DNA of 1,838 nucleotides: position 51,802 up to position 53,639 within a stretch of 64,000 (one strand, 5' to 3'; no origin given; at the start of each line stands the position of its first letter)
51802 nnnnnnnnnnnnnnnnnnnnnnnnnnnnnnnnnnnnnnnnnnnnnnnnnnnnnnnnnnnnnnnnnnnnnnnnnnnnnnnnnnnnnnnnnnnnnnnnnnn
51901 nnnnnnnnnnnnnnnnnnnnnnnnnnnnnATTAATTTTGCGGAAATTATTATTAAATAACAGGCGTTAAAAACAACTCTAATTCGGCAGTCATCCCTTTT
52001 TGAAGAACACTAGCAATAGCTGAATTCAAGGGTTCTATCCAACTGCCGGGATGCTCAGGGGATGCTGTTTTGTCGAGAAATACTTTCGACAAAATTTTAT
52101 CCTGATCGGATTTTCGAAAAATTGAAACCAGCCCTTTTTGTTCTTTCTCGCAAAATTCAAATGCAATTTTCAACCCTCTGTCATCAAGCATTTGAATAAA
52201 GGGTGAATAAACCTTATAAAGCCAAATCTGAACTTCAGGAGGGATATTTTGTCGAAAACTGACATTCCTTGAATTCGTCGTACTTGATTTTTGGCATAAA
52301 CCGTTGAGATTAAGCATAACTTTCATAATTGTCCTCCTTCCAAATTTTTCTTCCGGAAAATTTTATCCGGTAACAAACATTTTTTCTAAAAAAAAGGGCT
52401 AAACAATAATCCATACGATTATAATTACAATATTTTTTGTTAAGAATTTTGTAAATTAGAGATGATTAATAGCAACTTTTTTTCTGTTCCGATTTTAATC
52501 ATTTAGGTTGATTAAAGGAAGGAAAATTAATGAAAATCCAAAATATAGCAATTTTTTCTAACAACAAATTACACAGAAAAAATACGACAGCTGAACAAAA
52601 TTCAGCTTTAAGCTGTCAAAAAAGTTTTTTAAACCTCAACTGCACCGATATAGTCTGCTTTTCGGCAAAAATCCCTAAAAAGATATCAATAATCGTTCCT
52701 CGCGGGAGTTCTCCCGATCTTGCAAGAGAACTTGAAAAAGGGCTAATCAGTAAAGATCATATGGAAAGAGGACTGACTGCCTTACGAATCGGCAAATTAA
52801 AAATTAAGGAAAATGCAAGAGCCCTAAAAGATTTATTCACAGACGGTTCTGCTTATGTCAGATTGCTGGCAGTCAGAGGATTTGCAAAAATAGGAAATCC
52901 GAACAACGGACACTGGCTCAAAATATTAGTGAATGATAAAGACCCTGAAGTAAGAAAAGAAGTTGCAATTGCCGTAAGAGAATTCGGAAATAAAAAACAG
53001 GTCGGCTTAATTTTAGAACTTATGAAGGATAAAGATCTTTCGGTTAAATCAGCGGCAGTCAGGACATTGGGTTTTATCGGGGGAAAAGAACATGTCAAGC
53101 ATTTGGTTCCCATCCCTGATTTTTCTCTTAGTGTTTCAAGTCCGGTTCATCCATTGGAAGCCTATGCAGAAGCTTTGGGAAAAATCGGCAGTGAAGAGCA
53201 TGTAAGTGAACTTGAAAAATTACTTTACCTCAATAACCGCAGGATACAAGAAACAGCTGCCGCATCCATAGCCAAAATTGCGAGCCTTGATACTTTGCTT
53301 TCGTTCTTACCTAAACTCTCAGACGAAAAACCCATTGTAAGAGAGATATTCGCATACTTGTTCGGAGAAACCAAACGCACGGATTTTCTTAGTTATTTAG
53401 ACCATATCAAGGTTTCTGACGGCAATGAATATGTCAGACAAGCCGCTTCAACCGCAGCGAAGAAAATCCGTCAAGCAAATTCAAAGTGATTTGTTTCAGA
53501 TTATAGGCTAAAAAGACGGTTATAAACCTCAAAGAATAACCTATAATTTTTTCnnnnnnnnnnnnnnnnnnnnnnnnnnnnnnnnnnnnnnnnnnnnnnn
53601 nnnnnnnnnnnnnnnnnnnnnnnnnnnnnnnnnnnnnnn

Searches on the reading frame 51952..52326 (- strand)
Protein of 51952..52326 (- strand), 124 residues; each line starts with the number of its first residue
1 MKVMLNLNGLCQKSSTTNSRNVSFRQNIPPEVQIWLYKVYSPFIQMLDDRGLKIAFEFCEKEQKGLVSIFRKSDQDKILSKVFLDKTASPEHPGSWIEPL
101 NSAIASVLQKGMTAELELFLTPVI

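Call 4: search_protein_families(library=pfam, proteins=[window:51952-52326:-], max_evalue=0.1)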
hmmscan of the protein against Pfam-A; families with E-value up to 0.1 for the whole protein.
window:51952-52326:- (124 aa): 0 families

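Call 13: search_protein_families(library=ncbifam, proteins=[window:51952-52326:-], max_evalue=1)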
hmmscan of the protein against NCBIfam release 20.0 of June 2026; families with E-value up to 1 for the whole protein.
window:51952-52326:- (124 aa): 0 families

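Call 23: find_homologous_proteins(query=window:51952-52326:-, max_evalue=0.01)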
Query window:51952-52326:- (124 aa): 3 proteins with E <= 0.01 among 4 candidates.
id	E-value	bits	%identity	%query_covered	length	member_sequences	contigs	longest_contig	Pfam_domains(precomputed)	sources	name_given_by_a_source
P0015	7.9e-74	263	100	98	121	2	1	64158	-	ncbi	-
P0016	4.4e-64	231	86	100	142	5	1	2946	-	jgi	-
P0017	9.9e-64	230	85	100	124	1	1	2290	-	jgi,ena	-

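Call 43: search_protein_families(library=phrogs, proteins=[window:51952-52326:-], max_evalue=0.01)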
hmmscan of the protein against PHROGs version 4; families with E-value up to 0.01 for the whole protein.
window:51952-52326:- (124 aa): 0 families

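Call 44: search_protein_families(library=padloc, proteins=[window:51952-52326:-], max_evalue=0.01)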
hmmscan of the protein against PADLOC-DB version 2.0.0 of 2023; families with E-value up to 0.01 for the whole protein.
window:51952-52326:- (124 aa): 0 families

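Call 48: predict_structure(alignment_id=A2)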
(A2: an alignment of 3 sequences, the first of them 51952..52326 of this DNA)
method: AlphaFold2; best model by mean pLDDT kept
length: 124 residues; sequences in the alignment: 3
mean_pLDDT: 61.2   pTM: 0.58
mean pLDDT of the five models: 61.2, 60.9, 60.3, 60.3, 58.6
residues with pLDDT >= 90: 0; 70-90: 62; 50-70: 28; < 50: 34
segments of 3 or more residues with pLDDT < 50: 1-22, 113-124
pLDDT, mean of each block of 10 residues (from residue 1): 35 36 60 75 75 74 73 72 67 72 71 40 27
secondary structure, 60 per line:
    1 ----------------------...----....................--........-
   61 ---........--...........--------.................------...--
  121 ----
elements in order: E23-25 H30-49 E52-59 E64-71 E74-84 H93-109 E116-118

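Call 51: fold_search(model_id=the predicted structure, library=pdb)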
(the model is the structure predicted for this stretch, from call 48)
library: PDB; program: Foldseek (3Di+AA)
matches with E <= 10: 842; with E <= 0.001: 0
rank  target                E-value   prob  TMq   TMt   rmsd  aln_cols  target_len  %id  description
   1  4hei_A                4.0e-02  0.91  0.41  0.51   4.4        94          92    6  2A X-RAY STRUCTURE OF HPF from VIBRIO CHOLERAE (released 2012-10-24)
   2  4gfc_A                5.2e-02  0.25  0.25  0.20  16.7       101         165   11  N-terminal coiled-coil dimer of C.elegans SAS-6, crystal form B (released 2013-06-19)
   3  7nfx_w                7.7e-02  0.41  0.27  0.40  11.5        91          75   13  Mammalian ribosome nascent chain complex with SRP and SRP receptor in early state A (released 2021-06-02)
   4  4hei_B                1.0e-01  0.69  0.38  0.47   4.8        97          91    4  2A X-RAY STRUCTURE OF HPF from VIBRIO CHOLERAE (released 2012-10-24)
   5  6q97_O                1.5e-01  0.57  0.36  0.39   7.3        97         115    9  Structure of tmRNA SmpB bound in A site of E. coli 70S ribosome (released 2019-03-13)
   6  1k23_C                1.6e-01  0.33  0.30  0.14   8.2        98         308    8  Inorganic Pyrophosphatase (Family II) from Bacillus subtilis (released 2001-10-31)
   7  3tqm_C                1.7e-01  0.47  0.38  0.45   5.0        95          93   15  Structure of an ribosomal subunit interface protein from Coxiella burnetii (released 2011-09-28)
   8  1k23_A                1.7e-01  0.30  0.29  0.14   8.3        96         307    8  Inorganic Pyrophosphatase (Family II) from Bacillus subtilis (released 2001-10-31)
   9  4v8i_AY               1.8e-01  0.47  0.39  0.47   5.3        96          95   11  Crystal structure of YfiA bound to the 70S ribosome. (released 2014-07-09)
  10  1e8o_A                1.9e-01  0.28  0.28  0.42  11.6        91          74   13  Core of the Alu domain of the mammalian SRP (released 2000-11-08)
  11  4v4g_Aa               2.1e-01  0.35  0.34  0.43   5.0        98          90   10  Crystal structure of five 70s ribosomes from Escherichia Coli in complex with protein Y. (released 2014-07-09)
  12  1wpp_A                2.1e-01  0.30  0.31  0.15   8.2        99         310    8  Structure of Streptococcus gordonii inorganic pyrophosphatase (released 2004-11-23)
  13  3tqm_B                2.2e-01  0.44  0.37  0.46   4.6        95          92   13  Structure of an ribosomal subunit interface protein from Coxiella burnetii (released 2011-09-28)
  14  5aox_A                2.4e-01  0.25  0.27  0.41  11.8        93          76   13  Human Alu RNA retrotransposition complex in the ribosome-stalling conformation (released 2015-11-11)
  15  2iw4_B                2.5e-01  0.25  0.30  0.14   8.4        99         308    7  CRYSTAL STRUCTURE OF BASILLUS SUBTILIS FAMILY II INORGANIC PYROPHOSPHATASE MUTANT, H98Q, IN COMPLEX WITH PNP (released 2006-11-07)
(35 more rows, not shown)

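Call 55: list_cluster_members(proteins=[P0015, P0002, P0003, P0001])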
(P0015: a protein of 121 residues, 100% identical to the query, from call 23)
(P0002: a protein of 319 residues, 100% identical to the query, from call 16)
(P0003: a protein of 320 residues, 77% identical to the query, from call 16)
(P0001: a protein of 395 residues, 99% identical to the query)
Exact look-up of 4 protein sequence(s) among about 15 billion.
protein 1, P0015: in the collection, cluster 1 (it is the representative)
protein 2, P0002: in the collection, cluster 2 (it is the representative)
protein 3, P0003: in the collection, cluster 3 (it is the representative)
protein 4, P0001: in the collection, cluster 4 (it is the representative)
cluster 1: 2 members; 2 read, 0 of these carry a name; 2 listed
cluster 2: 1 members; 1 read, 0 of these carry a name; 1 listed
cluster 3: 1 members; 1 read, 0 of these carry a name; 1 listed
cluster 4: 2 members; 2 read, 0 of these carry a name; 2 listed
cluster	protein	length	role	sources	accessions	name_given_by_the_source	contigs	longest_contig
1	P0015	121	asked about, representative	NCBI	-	-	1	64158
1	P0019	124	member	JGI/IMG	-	-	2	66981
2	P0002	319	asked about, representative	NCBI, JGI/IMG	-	-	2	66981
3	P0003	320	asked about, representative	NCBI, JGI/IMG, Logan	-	-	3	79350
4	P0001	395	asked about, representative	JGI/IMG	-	-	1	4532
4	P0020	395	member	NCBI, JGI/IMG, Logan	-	-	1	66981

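Call 56: find_encoding_contigs(protein=P0015, flank=2000, max_places=4)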
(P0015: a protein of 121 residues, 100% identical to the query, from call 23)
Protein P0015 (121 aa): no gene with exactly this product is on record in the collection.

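Call 78: search_solved_structures(query=A1, max_evalue=10, show_alignments=2)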
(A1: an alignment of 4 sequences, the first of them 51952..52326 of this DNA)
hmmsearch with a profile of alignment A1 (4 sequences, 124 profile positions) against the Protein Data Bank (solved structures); distinct sequences matched with E-value up to 10: 0.

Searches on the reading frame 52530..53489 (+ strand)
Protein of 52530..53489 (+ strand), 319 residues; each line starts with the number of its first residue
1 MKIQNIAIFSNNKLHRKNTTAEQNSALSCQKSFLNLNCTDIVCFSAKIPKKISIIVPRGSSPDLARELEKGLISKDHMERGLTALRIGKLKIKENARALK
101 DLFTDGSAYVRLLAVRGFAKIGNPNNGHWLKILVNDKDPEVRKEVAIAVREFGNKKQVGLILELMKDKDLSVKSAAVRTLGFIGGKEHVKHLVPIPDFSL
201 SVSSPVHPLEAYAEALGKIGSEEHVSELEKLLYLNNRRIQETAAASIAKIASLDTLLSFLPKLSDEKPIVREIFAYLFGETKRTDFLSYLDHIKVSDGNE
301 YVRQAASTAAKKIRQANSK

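Call 4: search_protein_families(library=pfam, proteins=[window:52530-53489:+], max_evalue=0.1)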
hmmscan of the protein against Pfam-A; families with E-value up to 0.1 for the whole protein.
window:52530-53489:+ (319 aa): 7 families
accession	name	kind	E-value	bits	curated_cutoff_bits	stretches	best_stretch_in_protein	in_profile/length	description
PF13646.12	HEAT_2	-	2.2e-25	89.2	27.7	2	129-193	4-68/88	HEAT repeats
PF02985.28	HEAT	-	1.1e-13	50.5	23.5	1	160-183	4-27/31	HEAT repeat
PF13513.12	HEAT_EZ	-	3e-08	34.5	27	0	158-183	30-55/55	HEAT-like repeat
PF12717.13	Cnd1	-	2.6e-06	28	26.4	0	131-186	27-88/162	non-SMC mitotic condensation complex subunit 1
PF03130.22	HEAT_PBS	-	0.001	19.9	20.9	0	213-232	6-25/27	PBS lyase HEAT-like repeat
PF01602.26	Adaptin_N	-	0.0033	16.5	37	1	103-186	88-179/524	Adaptin N terminal region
PF00514.29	Arm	-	0.04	14.4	20.6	0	161-181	17-37/41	Armadillo/beta-catenin-like repeat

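Call 9: find_encoding_contigs(protein=window:52530-53489:+, flank=10000, max_places=10)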
Protein window:52530-53489:+ (319 aa): 2 contigs read that carry it; 2 places shown.
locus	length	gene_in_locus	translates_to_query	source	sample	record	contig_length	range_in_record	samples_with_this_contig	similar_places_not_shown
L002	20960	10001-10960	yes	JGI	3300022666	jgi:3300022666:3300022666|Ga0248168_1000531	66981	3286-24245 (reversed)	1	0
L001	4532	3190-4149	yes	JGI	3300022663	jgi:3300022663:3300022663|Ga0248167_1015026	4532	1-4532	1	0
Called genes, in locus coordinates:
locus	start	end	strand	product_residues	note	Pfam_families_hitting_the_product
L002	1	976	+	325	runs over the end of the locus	-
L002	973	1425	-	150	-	-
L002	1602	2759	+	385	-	PF01075:Glyco_transf_9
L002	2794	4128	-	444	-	PF04087:DUF389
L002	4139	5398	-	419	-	PF02040:ArsB, PF03600:CitMHS, PF03606:DcuC (weak), PF06808:DctM, PF16980:CitMHS_2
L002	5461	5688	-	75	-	-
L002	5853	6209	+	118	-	PF01242:PTPS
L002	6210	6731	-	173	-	-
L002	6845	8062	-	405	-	PF00202:Aminotran_3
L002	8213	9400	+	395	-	-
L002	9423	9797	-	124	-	-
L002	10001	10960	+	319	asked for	PF13513:HEAT_EZ (faint), PF12717:Cnd1 (faint), PF02985:HEAT (faint), PF13646:HEAT_2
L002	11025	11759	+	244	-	PF13489:Methyltransf_23, PF13847:Methyltransf_31 (faint), PF08241:Methyltransf_11, PF08242:Methyltransf_12 (weak), PF13649:Methyltransf_25 (faint)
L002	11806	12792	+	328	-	-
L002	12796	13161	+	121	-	PF05523:FdtA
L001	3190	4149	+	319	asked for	PF13513:HEAT_EZ (faint), PF12717:Cnd1 (faint), PF02985:HEAT (faint), PF13646:HEAT_2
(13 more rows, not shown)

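Call 13: search_protein_families(library=ncbifam, proteins=[window:52530-53489:+], max_evalue=1)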
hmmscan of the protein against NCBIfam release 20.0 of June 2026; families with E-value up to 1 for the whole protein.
window:52530-53489:+ (319 aa): 6 families
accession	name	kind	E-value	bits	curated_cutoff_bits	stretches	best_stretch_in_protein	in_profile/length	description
NF045915.1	PhycobilmeDegNblB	equivalog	1.4e-08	34.6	300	1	86-189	90-194/214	phycobilisome degradation protein NblB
NF010374.0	PRK13800.1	equivalog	1.1e-07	30.5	1196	2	68-191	690-811/898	fumarate reductase/succinate dehydrogenase flavoprotein subunit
NF058502.1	phyc_lyase_CpcE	equivalog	1.5e-06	27.9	330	1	141-251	58-175/260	C-phycocyanin alpha-cysteine-84 phycocyanobilin lyase subunit CpcE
NF045662.1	DVU0298_fam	equivalog_domain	0.00036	20.2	75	1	65-106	147-188/213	DVU0298 family protein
NF007244.0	PRK09687.1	equivalog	0.00051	19.4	275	1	129-181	133-185/285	putative lyase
TIGR02270.1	TIGR02270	subfamily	0.0024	17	206.8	1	88-192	172-274/410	TIGR02270 family protein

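Call 16: find_homologous_proteins(query=window:52530-53489:+, max_evalue=0.001)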
Query window:52530-53489:+ (319 aa): 13 proteins with E <= 0.001 among 4403 candidates.
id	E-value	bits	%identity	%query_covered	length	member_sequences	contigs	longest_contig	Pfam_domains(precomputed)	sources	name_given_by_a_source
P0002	1.4e-202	690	100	100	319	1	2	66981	PF12717.14,PF02985.29,PF13513.13,PF13646.13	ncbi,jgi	-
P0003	1.2e-153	529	77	100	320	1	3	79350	PF12717.14,PF02985.29,PF13513.13,PF13646.13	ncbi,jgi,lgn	-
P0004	5.2e-11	61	30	64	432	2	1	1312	PF21581.4,PF12717.14,PF00514.30,PF25786.1,PF02985.29,PF03130.23,PF20168.5,PF13513.13,PF01602.27,PF13646.13,PF23227.2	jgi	-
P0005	6.2e-9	54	34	30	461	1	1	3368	PF12717.14,PF00514.30,PF02985.29,PF03130.23,PF13513.13,PF01602.27,PF13646.13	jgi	jgi:HEAT repeat protein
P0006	4.6e-8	51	26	73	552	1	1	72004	PF23271.2,PF12717.14,PF00514.30,PF26715.1,PF24714.2,PF22646.3,PF12755.14,PF02985.29,PF11838.15,PF24987.2,PF01602.27,PF14663.12,PF25767.2,PF21581.4,PF20926.4,PF25786.1,PF03130.23,PF13513.13,PF13646.13,PF23227.2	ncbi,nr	ncbi:MAG: HEAT repeat domain-containing protein [Blastocatellia bacterium]|nr:HEAT repeat domain-con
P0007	3.3e-6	45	30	34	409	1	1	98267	PF12717.14,PF00514.30,PF25786.1,PF02985.29,PF03130.23,PF24987.2,PF13513.13,PF01602.27,PF13646.13,PF23227.2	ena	-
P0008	4.8e-6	45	30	64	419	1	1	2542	PF02985.29,PF03130.23,PF13513.13,PF13646.13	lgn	-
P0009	2.1e-5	42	31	26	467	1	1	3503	PF02985.29,PF03130.23,PF13646.13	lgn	-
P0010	2.7e-5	42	26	63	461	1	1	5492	PF12717.14,PF00514.30,PF24714.2,PF22646.3,PF12755.14,PF02985.29,PF22956.3,PF01602.27,PF21581.4,PF25786.1,PF03130.23,PF20168.5,PF13513.13,PF13646.13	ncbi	ncbi:MAG: HEAT repeat domain-containing protein [Candidatus Odinarchaeota archaeon]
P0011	1.2e-4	40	26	67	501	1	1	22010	PF12717.14,PF00514.30,PF24714.2,PF22646.3,PF25786.1,PF02985.29,PF03130.23,PF27207.1,PF13513.13,PF13646.13,PF25767.2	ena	-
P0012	2.9e-4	39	25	60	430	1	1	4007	PF21581.4,PF12717.14,PF02985.29,PF03130.23,PF13513.13,PF01602.27,PF13646.13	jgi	-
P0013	4.0e-4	38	26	57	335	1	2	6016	PF11791.15,PF00514.30,PF02985.29,PF11838.15,PF03130.23,PF13513.13,PF13646.13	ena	-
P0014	5.8e-4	38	28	55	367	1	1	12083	PF12717.14,PF00514.30,PF24714.2,PF02985.29,PF03130.23,PF13513.13,PF13646.13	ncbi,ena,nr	ncbi:MAG TPA: HEAT repeat domain-containing protein [Nitrospiraceae bacterium]|nr:HEAT repeat domain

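Call 17: find_encoding_contigs(protein=P0003, flank=10000, max_places=10)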
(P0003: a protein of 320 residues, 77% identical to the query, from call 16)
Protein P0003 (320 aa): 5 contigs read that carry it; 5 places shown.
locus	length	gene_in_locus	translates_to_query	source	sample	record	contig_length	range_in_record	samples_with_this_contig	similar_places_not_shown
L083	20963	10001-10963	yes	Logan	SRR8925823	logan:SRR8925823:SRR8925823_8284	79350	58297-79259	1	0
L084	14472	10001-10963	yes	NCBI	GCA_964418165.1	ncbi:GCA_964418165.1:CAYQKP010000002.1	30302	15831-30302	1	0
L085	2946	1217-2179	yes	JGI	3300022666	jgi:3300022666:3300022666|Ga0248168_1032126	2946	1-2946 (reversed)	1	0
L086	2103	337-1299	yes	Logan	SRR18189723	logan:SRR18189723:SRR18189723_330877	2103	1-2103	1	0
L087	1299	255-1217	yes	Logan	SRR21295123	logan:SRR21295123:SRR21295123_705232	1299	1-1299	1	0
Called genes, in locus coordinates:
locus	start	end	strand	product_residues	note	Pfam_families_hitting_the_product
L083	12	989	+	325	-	-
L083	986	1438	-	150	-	-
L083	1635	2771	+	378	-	PF01075:Glyco_transf_9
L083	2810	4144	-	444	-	PF04087:DUF389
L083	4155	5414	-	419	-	PF02040:ArsB, PF03600:CitMHS, PF03606:DcuC (weak), PF06808:DctM (weak), PF16980:CitMHS_2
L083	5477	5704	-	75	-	-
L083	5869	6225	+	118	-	PF01242:PTPS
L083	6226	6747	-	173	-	-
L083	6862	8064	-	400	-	PF00202:Aminotran_3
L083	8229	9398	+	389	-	-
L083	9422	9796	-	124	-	-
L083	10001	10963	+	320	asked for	PF12717:Cnd1 (faint), PF13513:HEAT_EZ (faint), PF02985:HEAT (faint), PF13646:HEAT_2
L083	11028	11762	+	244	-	PF13489:Methyltransf_23, PF13847:Methyltransf_31 (weak), PF08241:Methyltransf_11, PF08242:Methyltransf_12 (weak), PF13649:Methyltransf_25 (faint)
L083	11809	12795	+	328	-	-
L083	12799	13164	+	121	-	PF05523:FdtA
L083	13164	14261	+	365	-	PF01041:DegT_DnrJ_EryC1, PF01053:Cys_Met_Meta_PP (faint)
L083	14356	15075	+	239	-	PF01138:RNase_PH, PF03725:RNase_PH_C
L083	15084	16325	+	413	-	PF13393:tRNA-synt_His, PF00587:tRNA-synt_2b, PF13393:tRNA-synt_His, PF03129:HGTP_anticodon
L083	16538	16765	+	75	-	-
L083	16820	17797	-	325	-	PF00248:Aldo_ket_red, PF13187:Fer4_9 (faint), PF00037:Fer4 (faint), PF12838:Fer4_7 (weak), PF13237:Fer4_10 (weak)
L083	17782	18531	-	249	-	PF01784:DUF34_NIF3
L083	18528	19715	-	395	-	PF02441:Flavoprotein, PF04127:DFP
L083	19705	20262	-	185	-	PF00625:Guanylate_kin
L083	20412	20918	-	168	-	-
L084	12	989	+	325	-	-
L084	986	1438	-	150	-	-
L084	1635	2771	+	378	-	PF01075:Glyco_transf_9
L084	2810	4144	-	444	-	PF04087:DUF389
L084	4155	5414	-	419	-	PF02040:ArsB, PF03600:CitMHS, PF03606:DcuC (weak), PF06808:DctM (weak), PF16980:CitMHS_2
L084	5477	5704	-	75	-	-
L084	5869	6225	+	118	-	PF01242:PTPS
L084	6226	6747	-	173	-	-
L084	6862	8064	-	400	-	PF00202:Aminotran_3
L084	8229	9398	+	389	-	-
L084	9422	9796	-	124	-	-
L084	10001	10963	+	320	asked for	PF12717:Cnd1 (faint), PF13513:HEAT_EZ (faint), PF02985:HEAT (faint), PF13646:HEAT_2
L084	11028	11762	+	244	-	PF13489:Methyltransf_23, PF13847:Methyltransf_31 (weak), PF08241:Methyltransf_11, PF08242:Methyltransf_12 (weak), PF13649:Methyltransf_25 (faint)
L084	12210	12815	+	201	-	-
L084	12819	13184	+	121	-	PF05523:FdtA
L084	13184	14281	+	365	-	PF01041:DegT_DnrJ_EryC1, PF01053:Cys_Met_Meta_PP (faint)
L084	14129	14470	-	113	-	?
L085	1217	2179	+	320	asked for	PF12717:Cnd1 (faint), PF13513:HEAT_EZ (faint), PF02985:HEAT (faint), PF13646:HEAT_2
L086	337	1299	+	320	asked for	PF12717:Cnd1 (faint), PF13513:HEAT_EZ (faint), PF02985:HEAT (faint), PF13646:HEAT_2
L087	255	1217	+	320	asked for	PF12717:Cnd1 (faint), PF13513:HEAT_EZ (faint), PF02985:HEAT (faint), PF13646:HEAT_2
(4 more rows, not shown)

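Call 43: search_protein_families(library=phrogs, proteins=[window:52530-53489:+], max_evalue=0.01)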
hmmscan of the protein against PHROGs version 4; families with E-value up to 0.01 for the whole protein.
window:52530-53489:+ (319 aa): 0 families

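Call 44: search_protein_families(library=padloc, proteins=[window:52530-53489:+], max_evalue=0.01)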
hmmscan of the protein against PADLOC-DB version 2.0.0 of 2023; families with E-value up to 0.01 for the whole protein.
window:52530-53489:+ (319 aa): 2 families
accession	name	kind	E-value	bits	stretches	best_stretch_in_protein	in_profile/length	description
PDLC02919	HEAT-ARM_XIII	-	3.4e-07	26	1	111-181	564-634/1972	-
PDLC01150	HEAT_CxxC_PDDEXK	-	1.1e-05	22.9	1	213-317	13-124/288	HEAT_CxxC_PD-DEXK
